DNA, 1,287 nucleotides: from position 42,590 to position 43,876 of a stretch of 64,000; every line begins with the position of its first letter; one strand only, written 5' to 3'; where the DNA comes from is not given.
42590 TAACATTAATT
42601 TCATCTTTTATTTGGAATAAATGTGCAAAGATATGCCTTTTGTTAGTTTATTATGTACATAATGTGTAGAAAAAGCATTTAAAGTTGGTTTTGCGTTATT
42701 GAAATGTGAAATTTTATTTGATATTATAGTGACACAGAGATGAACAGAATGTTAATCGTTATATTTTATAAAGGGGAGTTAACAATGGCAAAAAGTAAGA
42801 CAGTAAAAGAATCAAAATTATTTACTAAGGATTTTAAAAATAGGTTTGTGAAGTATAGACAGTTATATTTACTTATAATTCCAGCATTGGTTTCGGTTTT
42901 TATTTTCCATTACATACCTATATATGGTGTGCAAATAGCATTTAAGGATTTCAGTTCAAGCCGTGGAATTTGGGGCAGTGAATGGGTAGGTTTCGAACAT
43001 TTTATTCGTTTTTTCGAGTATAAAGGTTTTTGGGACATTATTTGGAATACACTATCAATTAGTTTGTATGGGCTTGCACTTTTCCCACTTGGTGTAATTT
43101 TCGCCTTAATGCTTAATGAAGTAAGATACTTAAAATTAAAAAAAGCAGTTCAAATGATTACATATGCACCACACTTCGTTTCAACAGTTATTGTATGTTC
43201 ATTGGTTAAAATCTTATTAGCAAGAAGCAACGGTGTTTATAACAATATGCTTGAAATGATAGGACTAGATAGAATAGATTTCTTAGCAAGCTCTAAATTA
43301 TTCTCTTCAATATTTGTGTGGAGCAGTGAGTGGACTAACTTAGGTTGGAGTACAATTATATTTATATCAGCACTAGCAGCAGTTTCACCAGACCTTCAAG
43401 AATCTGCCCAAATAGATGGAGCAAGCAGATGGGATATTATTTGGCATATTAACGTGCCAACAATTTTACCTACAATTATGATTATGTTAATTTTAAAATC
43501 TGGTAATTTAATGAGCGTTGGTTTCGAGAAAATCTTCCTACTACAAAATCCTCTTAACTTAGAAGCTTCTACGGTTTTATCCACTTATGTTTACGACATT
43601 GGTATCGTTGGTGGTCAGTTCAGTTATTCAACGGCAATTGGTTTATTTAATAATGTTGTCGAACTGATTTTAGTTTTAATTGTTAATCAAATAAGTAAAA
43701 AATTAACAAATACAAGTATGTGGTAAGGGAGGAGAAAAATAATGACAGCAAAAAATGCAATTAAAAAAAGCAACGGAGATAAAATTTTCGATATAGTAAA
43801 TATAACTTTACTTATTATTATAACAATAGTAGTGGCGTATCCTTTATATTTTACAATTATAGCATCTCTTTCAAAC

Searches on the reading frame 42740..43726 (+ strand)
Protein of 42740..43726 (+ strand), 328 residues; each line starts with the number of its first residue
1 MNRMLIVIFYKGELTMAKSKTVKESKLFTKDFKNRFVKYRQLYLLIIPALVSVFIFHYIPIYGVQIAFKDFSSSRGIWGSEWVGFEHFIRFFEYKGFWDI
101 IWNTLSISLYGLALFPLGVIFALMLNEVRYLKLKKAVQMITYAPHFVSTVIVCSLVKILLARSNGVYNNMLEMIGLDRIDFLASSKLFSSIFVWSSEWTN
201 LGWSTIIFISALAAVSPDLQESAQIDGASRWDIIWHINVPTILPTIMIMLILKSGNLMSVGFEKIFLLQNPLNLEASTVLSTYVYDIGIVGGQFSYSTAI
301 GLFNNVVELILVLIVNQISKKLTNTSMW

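Call 45: search_protein_families(library=pfam, proteins=[window:42740-43726:+], max_evalue=0.00001)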
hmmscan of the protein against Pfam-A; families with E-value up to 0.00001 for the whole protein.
window:42740-43726:+ (328 aa): 1 family
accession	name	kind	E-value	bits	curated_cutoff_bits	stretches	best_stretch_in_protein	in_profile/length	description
PF00528.27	BPD_transp_1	-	3.2e-10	40.5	26.4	1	116-316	3-180/184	Binding-protein-dependent transport system inner membrane component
